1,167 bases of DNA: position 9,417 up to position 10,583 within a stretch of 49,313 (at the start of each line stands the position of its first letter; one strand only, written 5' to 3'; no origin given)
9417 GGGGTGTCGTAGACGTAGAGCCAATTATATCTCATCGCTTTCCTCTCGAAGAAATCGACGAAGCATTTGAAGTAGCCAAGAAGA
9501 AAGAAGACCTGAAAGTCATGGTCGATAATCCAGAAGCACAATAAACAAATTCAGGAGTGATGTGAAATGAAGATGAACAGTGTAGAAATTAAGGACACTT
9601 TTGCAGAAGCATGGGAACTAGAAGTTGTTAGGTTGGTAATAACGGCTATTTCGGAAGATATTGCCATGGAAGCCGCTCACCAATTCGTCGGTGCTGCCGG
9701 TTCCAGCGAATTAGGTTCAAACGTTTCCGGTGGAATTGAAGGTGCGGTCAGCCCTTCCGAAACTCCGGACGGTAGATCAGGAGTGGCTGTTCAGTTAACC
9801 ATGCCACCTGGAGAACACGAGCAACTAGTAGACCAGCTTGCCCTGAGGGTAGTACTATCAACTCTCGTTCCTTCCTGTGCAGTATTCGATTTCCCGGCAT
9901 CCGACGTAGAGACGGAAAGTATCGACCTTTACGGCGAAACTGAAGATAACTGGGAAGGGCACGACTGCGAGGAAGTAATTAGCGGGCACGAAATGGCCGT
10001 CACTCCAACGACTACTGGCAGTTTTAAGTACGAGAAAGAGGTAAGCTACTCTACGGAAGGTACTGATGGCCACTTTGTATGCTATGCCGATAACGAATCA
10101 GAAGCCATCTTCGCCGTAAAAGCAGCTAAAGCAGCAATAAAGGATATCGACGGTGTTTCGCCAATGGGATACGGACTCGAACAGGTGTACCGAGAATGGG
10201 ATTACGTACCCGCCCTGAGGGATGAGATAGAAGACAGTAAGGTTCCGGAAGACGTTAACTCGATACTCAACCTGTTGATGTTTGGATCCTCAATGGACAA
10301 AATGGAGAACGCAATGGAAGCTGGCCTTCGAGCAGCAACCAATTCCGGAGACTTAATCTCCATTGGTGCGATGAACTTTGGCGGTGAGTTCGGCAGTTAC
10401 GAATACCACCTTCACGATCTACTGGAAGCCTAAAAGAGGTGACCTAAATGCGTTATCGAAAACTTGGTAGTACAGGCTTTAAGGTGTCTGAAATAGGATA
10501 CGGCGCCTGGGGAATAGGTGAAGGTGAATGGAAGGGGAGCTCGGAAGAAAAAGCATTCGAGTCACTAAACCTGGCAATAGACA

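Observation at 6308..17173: Tight nine-gene string mixing cyclic-amide hydrolases, a PreA-type FeS flavoprotein, an Ftr-like formyltransferase and a tungsten AOR: candidate undescribed anaerobic N-heterocycle pathway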

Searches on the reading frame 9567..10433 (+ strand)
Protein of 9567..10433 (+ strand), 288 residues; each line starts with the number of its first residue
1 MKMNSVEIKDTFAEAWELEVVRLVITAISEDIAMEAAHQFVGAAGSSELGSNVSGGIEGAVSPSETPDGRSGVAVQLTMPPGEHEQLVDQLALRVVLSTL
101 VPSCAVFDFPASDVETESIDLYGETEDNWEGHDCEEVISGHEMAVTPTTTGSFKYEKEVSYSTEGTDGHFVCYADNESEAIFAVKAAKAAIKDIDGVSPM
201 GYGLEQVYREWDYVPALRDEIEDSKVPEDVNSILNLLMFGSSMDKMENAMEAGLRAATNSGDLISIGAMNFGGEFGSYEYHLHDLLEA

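Call 3: search_protein_families(library=pfam, proteins=[window:9567-10433:+])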
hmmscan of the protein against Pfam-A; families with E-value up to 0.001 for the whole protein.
window:9567-10433:+ (288 aa): 2 families
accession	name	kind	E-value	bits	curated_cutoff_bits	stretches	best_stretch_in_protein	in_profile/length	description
PF01913.23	FTR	-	8.6e-25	87.8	27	1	1-147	1-141/142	Formylmethanofuran-tetrahydromethanopterin formyltransferase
PF02741.20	FTR_C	-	1.9e-20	73.8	25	1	212-285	76-149/149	FTR, proximal lobe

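Call 4: search_protein_families(library=ncbifam, proteins=[window:9567-10433:+])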
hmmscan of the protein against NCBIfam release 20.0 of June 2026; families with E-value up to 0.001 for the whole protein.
window:9567-10433:+ (288 aa): 2 families
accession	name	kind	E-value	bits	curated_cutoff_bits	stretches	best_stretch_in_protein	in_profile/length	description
NF002554.0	PRK02114.1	subfamily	1.6e-51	175.5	297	2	1-197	1-193/297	formylmethanofuran--tetrahydromethanopterin N-formyltransferase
TIGR03119.1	one_C_fhcD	equivalog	2.5e-41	142.1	292.6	1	8-285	1-288/288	formylmethanofuran--tetrahydromethanopterin N-formyltransferase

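Call 7: find_encoding_contigs(protein=window:9567-10433:+, flank=10000, max_places=10)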
Protein window:9567-10433:+ (288 aa): 6 contigs read that carry it; 6 places shown.
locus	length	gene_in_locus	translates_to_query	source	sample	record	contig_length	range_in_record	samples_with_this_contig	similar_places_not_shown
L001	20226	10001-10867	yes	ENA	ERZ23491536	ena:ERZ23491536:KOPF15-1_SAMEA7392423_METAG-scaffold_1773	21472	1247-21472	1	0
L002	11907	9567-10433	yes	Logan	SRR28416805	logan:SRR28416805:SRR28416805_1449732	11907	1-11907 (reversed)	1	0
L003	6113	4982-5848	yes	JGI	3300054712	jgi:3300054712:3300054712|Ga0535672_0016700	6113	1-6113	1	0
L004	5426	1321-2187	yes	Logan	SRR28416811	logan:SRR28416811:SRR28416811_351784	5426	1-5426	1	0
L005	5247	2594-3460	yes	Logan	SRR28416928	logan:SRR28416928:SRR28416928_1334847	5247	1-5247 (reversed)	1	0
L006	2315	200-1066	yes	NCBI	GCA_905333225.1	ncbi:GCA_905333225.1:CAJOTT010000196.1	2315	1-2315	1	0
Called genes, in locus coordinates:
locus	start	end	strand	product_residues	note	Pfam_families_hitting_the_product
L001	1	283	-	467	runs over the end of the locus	PF00884:Sulfatase, PF01663:Phosphodiest (faint), PF16347:SGSH_C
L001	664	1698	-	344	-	PF19328:DAP_DH_C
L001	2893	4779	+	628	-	PF02730:AFOR_N, PF01314:AFOR_C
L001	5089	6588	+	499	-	PF00370:FGGY_N, PF02782:FGGY_C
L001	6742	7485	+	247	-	PF01791:DeoC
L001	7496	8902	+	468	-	PF01979:Amidohydro_1, PF07969:Amidohydro_3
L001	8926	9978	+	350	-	PF08240:ADH_N, PF16912:Glu_dehyd_C, PF00107:ADH_zinc_N, PF13602:ADH_zinc_N_2 (weak)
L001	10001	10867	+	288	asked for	PF01913:FTR, PF02741:FTR_C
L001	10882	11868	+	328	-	PF00248:Aldo_ket_red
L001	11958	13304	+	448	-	PF01979:Amidohydro_1, PF07969:Amidohydro_3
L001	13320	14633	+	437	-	PF01979:Amidohydro_1, PF07969:Amidohydro_3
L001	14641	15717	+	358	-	PF01180:DHO_dh, PF12837:Fer4_6, PF13187:Fer4_9, PF13237:Fer4_10, PF00037:Fer4 (weak), PF12838:Fer4_7, PF14697:Fer4_21, PF00037:Fer4 (weak), +4 more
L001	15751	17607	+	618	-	PF02730:AFOR_N, PF01314:AFOR_C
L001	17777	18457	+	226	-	PF02607:B12-binding_2, PF02310:B12-binding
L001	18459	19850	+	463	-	PF05369:MtmB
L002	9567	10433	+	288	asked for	PF01913:FTR, PF02741:FTR_C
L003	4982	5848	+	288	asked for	PF01913:FTR, PF02741:FTR_C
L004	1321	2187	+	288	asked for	PF01913:FTR, PF02741:FTR_C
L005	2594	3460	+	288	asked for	PF01913:FTR, PF02741:FTR_C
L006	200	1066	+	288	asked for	PF01913:FTR, PF02741:FTR_C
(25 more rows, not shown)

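Call 8: find_homologous_proteins(query=window:9567-10433:+)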
Query window:9567-10433:+ (288 aa): 920 proteins with E <= 0.001 among 3555 candidates; the best 120 are listed.
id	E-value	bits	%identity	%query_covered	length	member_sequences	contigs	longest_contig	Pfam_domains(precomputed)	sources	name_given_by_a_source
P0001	7.0e-186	634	100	100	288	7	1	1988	PF01913.24,PF02741.21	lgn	-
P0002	8.6e-114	398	61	99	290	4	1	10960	PF01913.24,PF02741.21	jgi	jgi:formylmethanofuran--tetrahydromethanopterin N-formyltransferase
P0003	2.5e-113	396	62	99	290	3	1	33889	PF01913.24,PF02741.21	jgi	-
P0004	3.2e-112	392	63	99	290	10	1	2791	PF01913.24,PF02741.21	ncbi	-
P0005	4.2e-112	392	63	99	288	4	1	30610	PF01913.24,PF02741.21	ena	-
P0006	1.6e-111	390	61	99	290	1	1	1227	PF01913.24,PF02741.21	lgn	-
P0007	3.6e-111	389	61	100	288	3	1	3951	PF01913.24,PF02741.21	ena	-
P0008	4.9e-111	389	62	99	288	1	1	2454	PF01913.24,PF02741.21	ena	-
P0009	5.9e-111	388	61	99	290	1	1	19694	PF01913.24,PF02741.21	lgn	-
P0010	6.7e-111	388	61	100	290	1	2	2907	PF01913.24,PF02741.21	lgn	-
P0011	8.2e-111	388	61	99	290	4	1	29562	PF01913.24,PF02741.21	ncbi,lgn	ncbi:MAG: formylmethanofuran--tetrahydromethanopterin N-formyltransferase [Anaerolineales bacterium]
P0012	9.8e-111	388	61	99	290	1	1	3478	PF01913.24,PF02741.21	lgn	-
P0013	7.6e-110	385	62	99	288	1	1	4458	PF01913.24,PF02741.21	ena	-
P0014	9.6e-110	384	62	99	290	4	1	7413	PF01913.24,PF02741.21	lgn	-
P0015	1.0e-109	384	60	100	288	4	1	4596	PF01913.24,PF02741.21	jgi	-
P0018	1.0e-108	381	61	99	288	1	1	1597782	PF01913.24,PF02741.21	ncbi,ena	-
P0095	5.3e-99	349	55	100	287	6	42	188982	PF01913.24,PF02741.21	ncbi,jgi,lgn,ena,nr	ncbi:MAG: hypothetical protein ACOX1Y_13670 [Zhaonellaceae bacterium]|jgi:formylmethanofuran--tetrah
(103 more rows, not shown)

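Call 10: find_related_loci(query=A1, collection=genome_contigs, flank=10000)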
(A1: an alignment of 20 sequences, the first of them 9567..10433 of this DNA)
Query A1 (288 aa) in genome_contigs; peptide patterns used: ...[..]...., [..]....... (x = any residue, [..] = any of these).
275 stretches matched a pattern; 30 encode a relative of the query (tblastn E <= 1e-3); 29 distinct loci.
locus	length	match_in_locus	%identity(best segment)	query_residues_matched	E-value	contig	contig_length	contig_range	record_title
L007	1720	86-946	61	1-286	7e-132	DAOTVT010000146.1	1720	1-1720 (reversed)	MAG TPA_asm: Anaerolineae bacterium isolate H111_75 k127_1310829, whole genome shotgun sequence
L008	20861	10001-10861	59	1-286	4e-114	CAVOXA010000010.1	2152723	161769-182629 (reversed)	MAG: uncultured Chloroflexia bacterium isolate MFD09964.bin.2.208 genome assembly, contig: contig_4639, whole genome sho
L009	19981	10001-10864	60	1-288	3e-113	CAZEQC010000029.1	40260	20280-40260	MAG TPA_asm: uncultured Anaerolineales bacterium isolate binchicken_co15_221 genome assembly, contig: NODE_348_length_40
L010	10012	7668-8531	58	1-288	5e-113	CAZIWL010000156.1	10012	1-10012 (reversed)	MAG TPA_asm: uncultured Anaerolineales bacterium isolate binchicken_co334_394 genome assembly, contig: NODE_12523_length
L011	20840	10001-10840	57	1-280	2e-109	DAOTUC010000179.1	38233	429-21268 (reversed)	MAG TPA_asm: Anaerolineae bacterium isolate F17_42 k129_2608301, whole genome shotgun sequence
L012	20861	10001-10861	56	1-287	6e-109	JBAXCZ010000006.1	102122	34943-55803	MAG: Clostridia bacterium isolate ELA206 MAG206_6, whole genome shotgun sequence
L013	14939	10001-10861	56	1-287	2e-108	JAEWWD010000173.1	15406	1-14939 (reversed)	MAG: Bacillota bacterium isolate OH_SDB_86 k127_131253, whole genome shotgun sequence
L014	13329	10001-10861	55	1-287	2e-108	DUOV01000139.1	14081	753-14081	MAG TPA_asm: Clostridia bacterium isolate AS08sgBPME_225 197589_AS08, whole genome shotgun sequence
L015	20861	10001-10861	58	1-288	2e-106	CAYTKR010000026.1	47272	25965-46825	MAG TPA_asm: uncultured Anaerolineales bacterium isolate SRP167671_co2_274 genome assembly, contig: NODE_966_length_4727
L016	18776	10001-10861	60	1-286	4e-119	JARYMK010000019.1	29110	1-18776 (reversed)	MAG: Anaerolineae bacterium isolate A05DMB-I-30 NODE_19_length_29110_cov_4.468260, whole genome shotgun sequence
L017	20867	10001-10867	56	1-288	2e-105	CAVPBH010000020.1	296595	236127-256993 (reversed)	MAG: uncultured Chloroflexia bacterium isolate MFD00032.bin.1.166 genome assembly, contig: contig_52500, whole genome sh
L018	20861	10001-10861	55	1-287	2e-104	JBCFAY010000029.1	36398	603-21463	MAG: Bacillota bacterium isolate metabat2.bin.18 NODE_458_length_36398_cov_5.356397, whole genome shotgun sequence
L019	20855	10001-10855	56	1-286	5e-102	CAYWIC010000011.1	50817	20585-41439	MAG TPA_asm: uncultured Anaerolineales bacterium isolate binchicken_co65_55 genome assembly, contig: NODE_2595_length_50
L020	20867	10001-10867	53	1-288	4e-101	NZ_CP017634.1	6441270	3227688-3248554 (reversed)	Candidatus Formimonas warabiya strain DCMF chromosome, complete genome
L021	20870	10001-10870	53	1-287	4e-100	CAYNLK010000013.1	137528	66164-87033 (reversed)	MAG TPA_asm: uncultured Caldilineaceae bacterium isolate binchicken_co44_236 genome assembly, contig: NODE_196_length_13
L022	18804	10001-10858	50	1-286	1e-96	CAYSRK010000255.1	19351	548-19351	MAG TPA_asm: uncultured Spirochaetales bacterium isolate SRP067234_co1_227 genome assembly, contig: k99_156034, whole ge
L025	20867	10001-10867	54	1-287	2e-95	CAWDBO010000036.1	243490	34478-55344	MAG: uncultured Chloroflexia bacterium isolate MFD02979.bin.2.144 genome assembly, contig: contig_82723, whole genome sh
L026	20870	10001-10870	52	1-287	6e-95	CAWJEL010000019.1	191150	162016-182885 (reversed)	MAG: uncultured Chloroflexia bacterium isolate MFD04716.bin.2.35 genome assembly, contig: contig_30038, whole genome sho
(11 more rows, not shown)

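Call 13: find_encoding_contigs(protein=P0095, flank=10000, max_places=2)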
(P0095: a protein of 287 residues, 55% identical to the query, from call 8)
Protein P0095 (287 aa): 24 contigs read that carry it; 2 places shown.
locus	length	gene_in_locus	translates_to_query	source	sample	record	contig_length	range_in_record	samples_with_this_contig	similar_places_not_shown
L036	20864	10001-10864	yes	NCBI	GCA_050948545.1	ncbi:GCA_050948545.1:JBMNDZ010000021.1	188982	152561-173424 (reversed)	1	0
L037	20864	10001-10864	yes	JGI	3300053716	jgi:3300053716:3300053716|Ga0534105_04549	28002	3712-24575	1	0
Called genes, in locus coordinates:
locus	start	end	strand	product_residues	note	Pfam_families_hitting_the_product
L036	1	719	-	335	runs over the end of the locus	-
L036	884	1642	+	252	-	PF00392:GntR, PF07702:UTRA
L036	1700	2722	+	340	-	PF08240:ADH_N, PF16912:Glu_dehyd_C, PF00107:ADH_zinc_N, PF13602:ADH_zinc_N_2 (weak)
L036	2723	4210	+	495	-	PF00370:FGGY_N, PF02782:FGGY_C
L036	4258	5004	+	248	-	PF01791:DeoC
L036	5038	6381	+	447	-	PF01565:FAD_binding_4, PF02913:FAD-oxidase_C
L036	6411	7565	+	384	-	PF13183:Fer4_8, PF13534:Fer4_17 (weak), PF02754:CCG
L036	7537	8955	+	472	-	PF22039:HUTI_composite_bact (weak), PF01979:Amidohydro_1, PF07969:Amidohydro_3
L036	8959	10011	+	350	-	PF08240:ADH_N, PF13602:ADH_zinc_N_2 (faint), PF16912:Glu_dehyd_C, PF00107:ADH_zinc_N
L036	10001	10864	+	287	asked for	PF01913:FTR, PF02741:FTR_C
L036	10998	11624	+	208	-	-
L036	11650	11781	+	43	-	-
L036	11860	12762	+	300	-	PF02361:CbiQ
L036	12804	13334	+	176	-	PF00005:ABC_tran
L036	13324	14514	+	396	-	PF14690:Zn_ribbon_ISL3, PF13542:HTH_Tnp_ISL3, PF01610:DDE_Tnp_ISL3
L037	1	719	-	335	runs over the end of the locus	-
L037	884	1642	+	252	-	PF00392:GntR, PF07702:UTRA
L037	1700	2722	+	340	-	PF08240:ADH_N, PF16912:Glu_dehyd_C, PF00107:ADH_zinc_N, PF13602:ADH_zinc_N_2 (weak)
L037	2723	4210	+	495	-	PF00370:FGGY_N, PF02782:FGGY_C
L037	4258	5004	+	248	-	PF01791:DeoC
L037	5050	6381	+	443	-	PF01565:FAD_binding_4, PF02913:FAD-oxidase_C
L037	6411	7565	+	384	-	PF13183:Fer4_8, PF13534:Fer4_17 (weak), PF02754:CCG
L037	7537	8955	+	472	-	PF22039:HUTI_composite_bact (weak), PF01979:Amidohydro_1, PF07969:Amidohydro_3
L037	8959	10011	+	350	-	PF08240:ADH_N, PF13602:ADH_zinc_N_2 (faint), PF16912:Glu_dehyd_C, PF00107:ADH_zinc_N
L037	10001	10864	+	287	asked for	PF01913:FTR, PF02741:FTR_C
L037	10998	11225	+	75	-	-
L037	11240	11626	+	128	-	-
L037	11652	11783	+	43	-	-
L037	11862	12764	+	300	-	PF02361:CbiQ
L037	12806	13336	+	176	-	PF00005:ABC_tran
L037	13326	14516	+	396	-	PF14690:Zn_ribbon_ISL3, PF13542:HTH_Tnp_ISL3, PF01610:DDE_Tnp_ISL3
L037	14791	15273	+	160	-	PF02310:B12-binding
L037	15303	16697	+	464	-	PF05369:MtmB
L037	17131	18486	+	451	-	PF01208:URO-D, PF13192:Thioredoxin_3 (weak)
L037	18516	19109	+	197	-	PF00448:SRP54 (weak), PF02492:cobW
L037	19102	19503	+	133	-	-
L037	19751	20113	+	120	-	PF10704:DUF2508 (weak)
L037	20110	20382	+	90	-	PF07441:BofA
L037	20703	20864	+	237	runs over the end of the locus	-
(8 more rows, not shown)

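Call 14: find_encoding_contigs(protein=P0018, flank=10000, max_places=2)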
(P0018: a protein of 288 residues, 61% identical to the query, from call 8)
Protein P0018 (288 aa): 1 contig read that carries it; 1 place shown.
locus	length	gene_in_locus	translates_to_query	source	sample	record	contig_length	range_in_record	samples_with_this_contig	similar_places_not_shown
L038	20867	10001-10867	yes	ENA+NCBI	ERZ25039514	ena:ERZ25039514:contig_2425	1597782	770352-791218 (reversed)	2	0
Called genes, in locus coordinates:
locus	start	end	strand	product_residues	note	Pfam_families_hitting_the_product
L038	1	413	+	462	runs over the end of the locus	PF05369:MtmB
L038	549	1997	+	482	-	PF06253:MTTB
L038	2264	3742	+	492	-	PF00370:FGGY_N, PF02782:FGGY_C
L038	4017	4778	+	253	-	PF01791:DeoC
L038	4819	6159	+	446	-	PF01565:FAD_binding_4, PF02913:FAD-oxidase_C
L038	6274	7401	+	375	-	PF13183:Fer4_8, PF13534:Fer4_17 (weak), PF02754:CCG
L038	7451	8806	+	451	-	PF01979:Amidohydro_1, PF07969:Amidohydro_3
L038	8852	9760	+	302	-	PF08240:ADH_N, PF00107:ADH_zinc_N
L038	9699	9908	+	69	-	-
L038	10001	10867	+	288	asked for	PF01913:FTR, PF02741:FTR_C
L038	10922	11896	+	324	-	PF00248:Aldo_ket_red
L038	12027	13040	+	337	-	PF01408:GFO_IDH_MocA, PF22725:GFO_IDH_MocA_C3, PF02894:GFO_IDH_MocA_C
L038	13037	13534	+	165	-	PF00106:adh_short, PF13561:adh_short_C2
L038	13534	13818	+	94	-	PF00106:adh_short (weak), PF13561:adh_short_C2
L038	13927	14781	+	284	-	PF00941:FAD_binding_5, PF03450:CO_deh_flav_C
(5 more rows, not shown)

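Call 20: search_solved_structures(query=window:9567-10433:+, show_alignments=1)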
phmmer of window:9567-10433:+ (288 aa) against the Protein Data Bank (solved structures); distinct sequences matched with E-value up to 0.001: 4.
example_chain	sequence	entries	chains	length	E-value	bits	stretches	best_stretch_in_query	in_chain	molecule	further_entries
1ftr_A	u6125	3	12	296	3.8e-36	128.1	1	1-285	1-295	FORMYLMETHANOFURAN:TETRAHYDROMETHANOPTERIN FORMYLTRANSFERASE | Formylmethanofuran--tetrahydromethanopterin formyltransferase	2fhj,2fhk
1m5s_A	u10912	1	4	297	1.3e-35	126.3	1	1-285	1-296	Formylmethanofuran--tetrahydromethanopterin formyltransferase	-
1m5h_A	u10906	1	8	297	1.9e-32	116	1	1-285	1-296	Formylmethanofuran--tetrahydromethanopterin formyltransferase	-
6s6y_D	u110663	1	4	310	2.4e-18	69.7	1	3-287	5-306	Formylmethanofuran--tetrahydromethanopterin formyltransferase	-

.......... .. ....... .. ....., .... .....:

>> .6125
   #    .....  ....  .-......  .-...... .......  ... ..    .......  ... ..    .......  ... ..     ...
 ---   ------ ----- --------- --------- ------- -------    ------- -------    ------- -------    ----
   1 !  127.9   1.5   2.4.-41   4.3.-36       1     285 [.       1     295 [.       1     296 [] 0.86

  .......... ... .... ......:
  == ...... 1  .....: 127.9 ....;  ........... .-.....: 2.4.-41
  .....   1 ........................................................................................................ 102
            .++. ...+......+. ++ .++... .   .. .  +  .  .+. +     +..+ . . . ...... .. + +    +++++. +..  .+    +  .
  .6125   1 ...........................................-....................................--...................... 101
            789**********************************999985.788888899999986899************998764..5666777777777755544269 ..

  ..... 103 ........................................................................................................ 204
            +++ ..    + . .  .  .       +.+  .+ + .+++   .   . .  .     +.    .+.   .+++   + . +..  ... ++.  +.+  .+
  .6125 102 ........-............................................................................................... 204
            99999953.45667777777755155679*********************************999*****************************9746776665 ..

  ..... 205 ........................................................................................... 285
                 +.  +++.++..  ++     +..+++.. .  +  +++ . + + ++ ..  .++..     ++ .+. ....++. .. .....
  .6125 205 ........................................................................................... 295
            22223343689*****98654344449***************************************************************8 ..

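Call 25: search_protein_families(library=ncbifam, proteins=[L037:5038-6381:+, L020:6383-7522:+, L008:1098-2546:+, L020:1647-2732:+, L020:11047-11661:+], max_evalue=0.00001)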
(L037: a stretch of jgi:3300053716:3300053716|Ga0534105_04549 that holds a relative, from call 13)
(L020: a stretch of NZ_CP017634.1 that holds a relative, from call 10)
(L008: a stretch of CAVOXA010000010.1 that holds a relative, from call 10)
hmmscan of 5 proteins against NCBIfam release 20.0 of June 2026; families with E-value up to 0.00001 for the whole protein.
L037:5038-6381:+ (447 aa): 9 families
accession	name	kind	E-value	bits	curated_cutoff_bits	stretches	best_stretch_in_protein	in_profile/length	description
TIGR00387.1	glcD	equivalog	1.7e-44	152.3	567.9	2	44-251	1-201/413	glycolate oxidase subunit GlcD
NF049975.1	2HglutDHaseYdiJ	equivalog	3.9e-22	77.9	1350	1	19-181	31-194/1018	D-2-hydroxyglutarate dehydrogenase YdiJ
NF008408.0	PRK11230.1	equivalog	5e-20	71.4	897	1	29-233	44-240/499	glycolate oxidase subunit GlcD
NF053785.1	DcplphribOxDprE1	equivalog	8e-11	41.8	500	1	43-246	17-207/449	decaprenylphosphoryl-beta-D-ribose oxidase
NF008439.0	PRK11282.1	equivalog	1.8e-10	40.2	284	1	51-279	9-224/358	glycolate oxidase subunit GlcE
TIGR01678.1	FAD_lactone_ox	subfamily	4.9e-09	35.6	396.8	1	41-185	15-155/438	sugar 1,4-lactone oxidase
TIGR01679.1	bact_FAD_ox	subfamily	1.9e-06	27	292.25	1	40-185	11-149/419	FAD-linked oxidoreductase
TIGR01677.1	pln_FAD_oxido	subfamily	3.7e-06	25.7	383.1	1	43-147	36-143/560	FAD-dependent oxidoreductase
TIGR01676.1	GLDHase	equivalog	6.9e-06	25.1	458.25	0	45-184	66-201/541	L-galactonolactone dehydrogenase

L020:6383-7522:+ (379 aa): 14 families
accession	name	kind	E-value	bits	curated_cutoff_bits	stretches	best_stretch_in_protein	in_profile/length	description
NF004898.0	PRK06259.1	equivalog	2.5e-56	191.3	385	1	28-375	144-487/488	fumarate reductase (CoM/CoB) subunit TfrB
NF045670.1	quin_L_LdhH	equivalog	8.8e-49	166.4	800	1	128-372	454-705/706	L-lactate dehydrogenase (quinone) large subunit LdhH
NF008369.0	PRK11168.1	equivalog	1.1e-37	129.9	278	2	133-360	159-388/401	anaerobic glycerol-3-phosphate dehydrogenase subunit C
TIGR03379.1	glycerol3P_GlpC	equivalog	4.2e-25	88.3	279.9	1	126-357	147-382/397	anaerobic glycerol-3-phosphate dehydrogenase subunit GlpC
NF045663.1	diclust_near_Sec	equivalog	8.9e-25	86.9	530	1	66-352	349-618/759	pyridine nucleotide-disulfide oxidoreductase/dicluster-binding protein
NF008434.0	PRK11274.1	equivalog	2.2e-22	79.6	333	2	130-376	157-407/409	glycolate oxidase subunit GlcF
NF045796.1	DsrK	equivalog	4.5e-16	58.5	400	1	59-349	107-410/453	sulfate reduction electron transfer complex DsrMKJOP subunit DsrK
NF045724.1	ferredox_TmcB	equivalog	1.3e-14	53.7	735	1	214-377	261-429/430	electron transfer complex ferredoxin TmcB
TIGR03288.1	CoB_CoM_SS_B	equivalog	5.2e-14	52.2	345.15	1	143-228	2-87/290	CoB--CoM heterodisulfide reductase subunit B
NF041780.1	hetero_SS_HdrB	equivalog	2.4e-13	50.1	450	1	298-367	197-266/304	ferredoxin:CoB-CoM heterodisulfide reductase subunit HdrB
TIGR00273.1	TIGR00273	equivalog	1.2e-10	40.9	444.8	1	8-109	291-382/432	LutB/LldF family L-lactate oxidation iron-sulfur protein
NF045711.1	sulf_resp_HmcF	equivalog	1.8e-09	36.9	750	0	263-373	335-446/457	sulfate respiration complex iron-sulfur protein HmcF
NF042965.1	MFR_anch_SdhE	equivalog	1.7e-08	34.3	500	0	304-353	186-233/282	8-methylmenaquinol:fumarate reductase membrane anchor subunit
TIGR03290.1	CoB_CoM_SS_C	equivalog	1e-06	28.8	160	1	67-123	43-99/144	CoB--CoM heterodisulfide reductase subunit C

L008:1098-2546:+ (482 aa): 1 family
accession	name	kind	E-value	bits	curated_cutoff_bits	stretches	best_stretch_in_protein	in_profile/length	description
TIGR02369.2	trimeth_pyl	equivalog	8.6e-83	278.4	525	1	13-472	3-468/469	[trimethylamine--corrinoid protein] Co-methyltransferase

L020:1647-2732:+ (361 aa): 24 families
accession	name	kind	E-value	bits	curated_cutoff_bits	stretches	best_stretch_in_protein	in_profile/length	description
NF041097.1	keto_inos_dh_IolM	equivalog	1.5e-53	181.9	450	1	32-353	39-386/389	scyllo-inosose 3-dehydrogenase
TIGR00692.1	tdh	equivalog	7.7e-52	176.4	458.35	1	32-354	10-338/340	L-threonine 3-dehydrogenase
NF003808.0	PRK05396.1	equivalog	2.2e-51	174.7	380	1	33-355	13-339/341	L-threonine 3-dehydrogenase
NF007489.0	PRK10083.1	equivalog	6.6e-45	153.5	376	1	22-346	1-325/339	Zn-dependent oxidoreductase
NF010344.0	PRK13771.1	subfamily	2e-41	142.1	349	1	33-346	13-322/334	putative alcohol dehydrogenase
NF006940.0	PRK09422.1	equivalog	3.1e-34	118.4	344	1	34-324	13-305/338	alcohol dehydrogenase AdhP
TIGR03989.1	Rxyl_3153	subfamily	2.1e-32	112.8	440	2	31-128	12-110/370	NDMA-dependent alcohol dehydrogenase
TIGR03366.1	HpnZ_proposed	hypoth_equivalog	2.9e-32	112.1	328.1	1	43-336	3-314/315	putative phosphonate catabolism associated alcohol dehydrogenase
NF041172.1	AcrlCoa_red_Thmprot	equivalog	5.4e-32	111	500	1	34-346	14-323/334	acryloyl-CoA reductase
TIGR02824.1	quinone_pig3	subfamily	2.5e-29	102.3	296.8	2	131-277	92-238/325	putative NAD(P)H quinone oxidoreductase, PIG3 family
TIGR03201.1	dearomat_had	equivalog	5.3e-29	101.4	338.65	1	33-342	11-334/349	6-hydroxycyclohex-1-ene-1-carbonyl-CoA dehydrogenase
NF047908.1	AldhRedAhr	equivalog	7.7e-29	100.6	470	1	32-345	15-323/335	NADPH-dependent aldehyde reductase Ahr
NF007642.0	PRK10309.1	equivalog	1.6e-28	99.9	550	1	32-341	11-330/347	galactitol-1-phosphate 5-dehydrogenase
NF007375.0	PRK09880.1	equivalog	6.1e-27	94.3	469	1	33-345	16-331/344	L-idonate 5-dehydrogenase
TIGR03451.1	mycoS_dep_FDH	equivalog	9.2e-26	90.5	512.9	2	32-125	13-106/358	S-(hydroxymethyl)mycothiol dehydrogenase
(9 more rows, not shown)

L020:11047-11661:+ (204 aa): 0 families
